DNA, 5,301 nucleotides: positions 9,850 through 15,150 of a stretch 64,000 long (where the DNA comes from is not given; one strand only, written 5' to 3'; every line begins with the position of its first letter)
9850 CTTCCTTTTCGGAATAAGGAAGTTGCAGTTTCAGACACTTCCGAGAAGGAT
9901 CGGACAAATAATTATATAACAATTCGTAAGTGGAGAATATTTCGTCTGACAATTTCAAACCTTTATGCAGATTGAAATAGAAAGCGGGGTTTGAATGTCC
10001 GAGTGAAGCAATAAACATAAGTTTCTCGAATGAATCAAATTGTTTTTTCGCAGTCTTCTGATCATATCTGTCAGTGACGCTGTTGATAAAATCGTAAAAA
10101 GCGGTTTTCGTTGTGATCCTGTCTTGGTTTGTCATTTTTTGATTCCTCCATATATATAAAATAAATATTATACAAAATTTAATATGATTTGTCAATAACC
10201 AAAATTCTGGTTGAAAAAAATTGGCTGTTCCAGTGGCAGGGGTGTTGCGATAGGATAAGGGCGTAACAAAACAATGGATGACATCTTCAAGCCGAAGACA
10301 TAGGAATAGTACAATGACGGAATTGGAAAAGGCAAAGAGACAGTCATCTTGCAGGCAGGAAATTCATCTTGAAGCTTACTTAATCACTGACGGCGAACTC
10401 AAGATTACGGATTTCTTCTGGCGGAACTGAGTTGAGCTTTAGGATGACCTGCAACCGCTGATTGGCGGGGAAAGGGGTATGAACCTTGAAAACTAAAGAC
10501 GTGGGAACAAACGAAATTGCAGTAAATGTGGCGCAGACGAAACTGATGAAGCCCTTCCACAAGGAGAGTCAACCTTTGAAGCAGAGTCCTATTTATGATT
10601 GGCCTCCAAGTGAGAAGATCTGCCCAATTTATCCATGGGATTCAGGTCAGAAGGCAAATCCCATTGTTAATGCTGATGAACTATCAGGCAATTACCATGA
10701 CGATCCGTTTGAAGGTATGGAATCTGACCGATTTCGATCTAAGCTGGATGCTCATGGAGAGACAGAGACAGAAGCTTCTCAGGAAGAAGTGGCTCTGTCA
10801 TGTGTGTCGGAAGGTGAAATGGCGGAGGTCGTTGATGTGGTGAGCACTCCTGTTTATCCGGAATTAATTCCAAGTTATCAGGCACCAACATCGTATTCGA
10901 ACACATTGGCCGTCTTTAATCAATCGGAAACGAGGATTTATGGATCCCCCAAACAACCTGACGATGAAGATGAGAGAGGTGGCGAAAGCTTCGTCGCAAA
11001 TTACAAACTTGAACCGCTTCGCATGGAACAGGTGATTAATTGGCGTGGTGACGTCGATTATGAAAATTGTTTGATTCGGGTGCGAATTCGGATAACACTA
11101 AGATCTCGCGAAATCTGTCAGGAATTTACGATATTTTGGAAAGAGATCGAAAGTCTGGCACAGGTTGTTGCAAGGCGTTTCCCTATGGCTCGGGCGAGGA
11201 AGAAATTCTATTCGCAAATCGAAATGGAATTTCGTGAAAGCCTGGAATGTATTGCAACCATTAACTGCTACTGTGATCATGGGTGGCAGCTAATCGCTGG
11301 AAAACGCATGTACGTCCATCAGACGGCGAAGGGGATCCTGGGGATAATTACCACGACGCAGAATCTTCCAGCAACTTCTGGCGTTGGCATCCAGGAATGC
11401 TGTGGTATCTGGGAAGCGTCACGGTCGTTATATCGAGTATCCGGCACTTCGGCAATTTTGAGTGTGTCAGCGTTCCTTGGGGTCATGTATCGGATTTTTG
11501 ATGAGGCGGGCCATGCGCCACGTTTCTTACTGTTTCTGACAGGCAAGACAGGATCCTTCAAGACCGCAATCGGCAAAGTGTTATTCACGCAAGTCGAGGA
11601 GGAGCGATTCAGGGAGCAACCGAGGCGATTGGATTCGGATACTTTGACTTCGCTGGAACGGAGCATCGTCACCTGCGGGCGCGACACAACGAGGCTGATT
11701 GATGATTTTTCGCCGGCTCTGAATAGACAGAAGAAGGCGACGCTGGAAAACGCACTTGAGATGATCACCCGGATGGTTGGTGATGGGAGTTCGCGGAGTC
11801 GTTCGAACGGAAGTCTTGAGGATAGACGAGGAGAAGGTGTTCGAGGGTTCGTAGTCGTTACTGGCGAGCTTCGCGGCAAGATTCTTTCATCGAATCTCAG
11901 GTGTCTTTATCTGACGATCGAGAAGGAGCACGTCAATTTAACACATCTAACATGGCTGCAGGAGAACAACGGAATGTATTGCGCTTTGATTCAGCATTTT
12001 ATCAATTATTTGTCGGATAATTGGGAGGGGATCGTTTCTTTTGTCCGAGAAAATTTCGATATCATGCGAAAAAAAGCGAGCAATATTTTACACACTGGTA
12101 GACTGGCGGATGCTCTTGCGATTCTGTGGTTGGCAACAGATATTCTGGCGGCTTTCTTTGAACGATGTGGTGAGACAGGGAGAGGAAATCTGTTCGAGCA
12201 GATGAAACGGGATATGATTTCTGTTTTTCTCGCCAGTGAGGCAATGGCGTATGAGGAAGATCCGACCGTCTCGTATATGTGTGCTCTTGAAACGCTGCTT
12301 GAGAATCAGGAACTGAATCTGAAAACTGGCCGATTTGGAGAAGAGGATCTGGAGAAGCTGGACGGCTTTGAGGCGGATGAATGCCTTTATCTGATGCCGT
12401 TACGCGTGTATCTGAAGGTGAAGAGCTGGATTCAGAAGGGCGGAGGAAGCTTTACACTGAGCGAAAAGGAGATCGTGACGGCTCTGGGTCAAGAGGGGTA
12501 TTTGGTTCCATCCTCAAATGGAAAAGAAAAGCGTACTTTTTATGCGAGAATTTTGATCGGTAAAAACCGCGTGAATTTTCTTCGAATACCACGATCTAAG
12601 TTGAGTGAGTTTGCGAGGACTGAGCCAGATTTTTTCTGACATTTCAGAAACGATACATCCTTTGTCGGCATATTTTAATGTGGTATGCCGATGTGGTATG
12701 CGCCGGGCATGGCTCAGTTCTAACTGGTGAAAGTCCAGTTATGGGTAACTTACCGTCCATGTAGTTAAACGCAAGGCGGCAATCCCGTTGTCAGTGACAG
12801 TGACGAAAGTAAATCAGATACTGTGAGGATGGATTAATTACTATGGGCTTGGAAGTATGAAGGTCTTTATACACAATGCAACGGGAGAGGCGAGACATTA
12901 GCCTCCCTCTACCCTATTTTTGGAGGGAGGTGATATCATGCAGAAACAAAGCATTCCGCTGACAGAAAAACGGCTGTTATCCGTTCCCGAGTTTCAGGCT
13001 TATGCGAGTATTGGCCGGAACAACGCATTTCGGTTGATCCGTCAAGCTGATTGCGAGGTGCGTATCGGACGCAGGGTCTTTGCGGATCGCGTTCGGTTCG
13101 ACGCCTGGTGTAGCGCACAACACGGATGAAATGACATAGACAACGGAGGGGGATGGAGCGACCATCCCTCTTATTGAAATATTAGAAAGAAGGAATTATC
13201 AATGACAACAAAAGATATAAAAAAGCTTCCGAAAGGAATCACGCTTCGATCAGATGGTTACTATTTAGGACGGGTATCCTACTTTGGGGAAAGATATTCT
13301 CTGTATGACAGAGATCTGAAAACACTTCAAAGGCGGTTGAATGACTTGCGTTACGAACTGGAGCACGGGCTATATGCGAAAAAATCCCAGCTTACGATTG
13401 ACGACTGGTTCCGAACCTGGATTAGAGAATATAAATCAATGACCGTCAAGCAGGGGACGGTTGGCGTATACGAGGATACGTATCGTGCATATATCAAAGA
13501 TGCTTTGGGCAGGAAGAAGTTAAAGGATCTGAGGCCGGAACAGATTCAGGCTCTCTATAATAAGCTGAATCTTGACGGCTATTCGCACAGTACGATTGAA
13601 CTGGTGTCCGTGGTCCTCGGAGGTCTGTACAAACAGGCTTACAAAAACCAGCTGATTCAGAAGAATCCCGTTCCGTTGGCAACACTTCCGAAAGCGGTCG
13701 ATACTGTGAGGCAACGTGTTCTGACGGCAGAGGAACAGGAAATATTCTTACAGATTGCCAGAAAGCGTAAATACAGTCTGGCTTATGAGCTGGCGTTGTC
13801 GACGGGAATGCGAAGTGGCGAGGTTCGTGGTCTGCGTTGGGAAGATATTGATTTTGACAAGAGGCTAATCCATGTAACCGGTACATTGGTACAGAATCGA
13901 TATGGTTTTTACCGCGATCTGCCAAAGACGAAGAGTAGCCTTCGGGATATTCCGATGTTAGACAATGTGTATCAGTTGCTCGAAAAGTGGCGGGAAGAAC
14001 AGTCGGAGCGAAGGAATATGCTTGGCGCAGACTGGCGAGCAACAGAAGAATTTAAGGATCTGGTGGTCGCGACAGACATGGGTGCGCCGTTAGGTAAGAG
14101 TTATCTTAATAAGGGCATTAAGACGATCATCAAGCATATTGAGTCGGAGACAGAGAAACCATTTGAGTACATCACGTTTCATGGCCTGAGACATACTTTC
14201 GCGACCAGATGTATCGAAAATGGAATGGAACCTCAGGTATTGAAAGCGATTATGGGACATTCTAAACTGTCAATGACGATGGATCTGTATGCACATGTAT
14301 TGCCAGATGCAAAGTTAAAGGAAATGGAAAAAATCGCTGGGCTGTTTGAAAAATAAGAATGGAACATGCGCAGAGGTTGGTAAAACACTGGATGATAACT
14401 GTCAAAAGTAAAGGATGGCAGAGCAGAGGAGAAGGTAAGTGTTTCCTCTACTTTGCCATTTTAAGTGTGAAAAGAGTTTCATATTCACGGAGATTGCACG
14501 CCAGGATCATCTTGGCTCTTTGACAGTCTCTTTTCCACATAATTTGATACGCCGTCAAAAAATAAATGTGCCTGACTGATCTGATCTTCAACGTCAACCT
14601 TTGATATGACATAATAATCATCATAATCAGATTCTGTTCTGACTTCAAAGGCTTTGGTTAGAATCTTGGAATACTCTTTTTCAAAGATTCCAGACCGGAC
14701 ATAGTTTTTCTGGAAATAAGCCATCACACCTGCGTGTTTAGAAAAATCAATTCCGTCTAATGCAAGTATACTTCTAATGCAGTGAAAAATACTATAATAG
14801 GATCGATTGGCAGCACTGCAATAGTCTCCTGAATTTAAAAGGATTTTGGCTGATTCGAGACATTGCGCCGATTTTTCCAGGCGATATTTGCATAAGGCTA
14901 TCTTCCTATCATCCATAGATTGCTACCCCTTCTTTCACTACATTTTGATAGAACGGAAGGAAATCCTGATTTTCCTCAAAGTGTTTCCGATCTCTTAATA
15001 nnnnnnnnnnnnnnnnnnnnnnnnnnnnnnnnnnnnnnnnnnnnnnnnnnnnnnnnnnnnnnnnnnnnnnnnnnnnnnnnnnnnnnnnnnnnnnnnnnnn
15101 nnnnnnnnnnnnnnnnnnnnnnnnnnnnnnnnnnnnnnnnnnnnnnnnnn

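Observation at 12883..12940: Two mutually exclusive hairpins gate the excisionase ribosome-binding site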

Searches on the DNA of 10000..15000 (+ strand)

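Call 3: search_rna_families(source=window, start=10000, end=15000, threshold=evalue, max_evalue=1, show_alignments=3)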
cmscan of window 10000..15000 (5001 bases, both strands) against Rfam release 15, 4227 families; matches with E-value up to 1: 1.
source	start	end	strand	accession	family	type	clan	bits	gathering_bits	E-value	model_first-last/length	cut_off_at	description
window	12721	12886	+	RF02003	group-II-D1D4-4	Intron;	CL00102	21.3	49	0.11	1-138/138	no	Group II catalytic intron D1-D4-4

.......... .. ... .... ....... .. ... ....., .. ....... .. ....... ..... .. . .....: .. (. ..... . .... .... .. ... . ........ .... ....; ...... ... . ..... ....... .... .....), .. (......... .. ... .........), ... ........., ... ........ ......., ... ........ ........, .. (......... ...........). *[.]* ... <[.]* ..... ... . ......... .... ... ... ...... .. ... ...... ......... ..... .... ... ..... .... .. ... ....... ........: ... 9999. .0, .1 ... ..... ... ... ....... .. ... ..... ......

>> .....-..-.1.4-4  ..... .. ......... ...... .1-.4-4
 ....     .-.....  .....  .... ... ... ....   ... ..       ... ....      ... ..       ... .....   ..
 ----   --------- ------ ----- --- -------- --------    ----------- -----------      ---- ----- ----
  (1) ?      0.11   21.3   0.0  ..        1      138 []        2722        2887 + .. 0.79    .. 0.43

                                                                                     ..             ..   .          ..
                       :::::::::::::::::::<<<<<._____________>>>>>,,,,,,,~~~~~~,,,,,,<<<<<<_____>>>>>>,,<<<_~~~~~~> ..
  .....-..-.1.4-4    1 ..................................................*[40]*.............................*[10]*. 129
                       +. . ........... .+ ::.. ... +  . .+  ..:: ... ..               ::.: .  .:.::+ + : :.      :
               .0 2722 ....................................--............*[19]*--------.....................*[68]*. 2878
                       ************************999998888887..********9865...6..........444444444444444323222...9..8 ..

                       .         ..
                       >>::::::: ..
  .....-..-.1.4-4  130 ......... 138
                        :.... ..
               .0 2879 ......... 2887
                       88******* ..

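Call 13: search_dna_similar(query=window:12400-13300:+, collection=plasmids, mode=distant)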
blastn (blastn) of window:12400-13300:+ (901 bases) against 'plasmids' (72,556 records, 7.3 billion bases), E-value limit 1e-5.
No match.
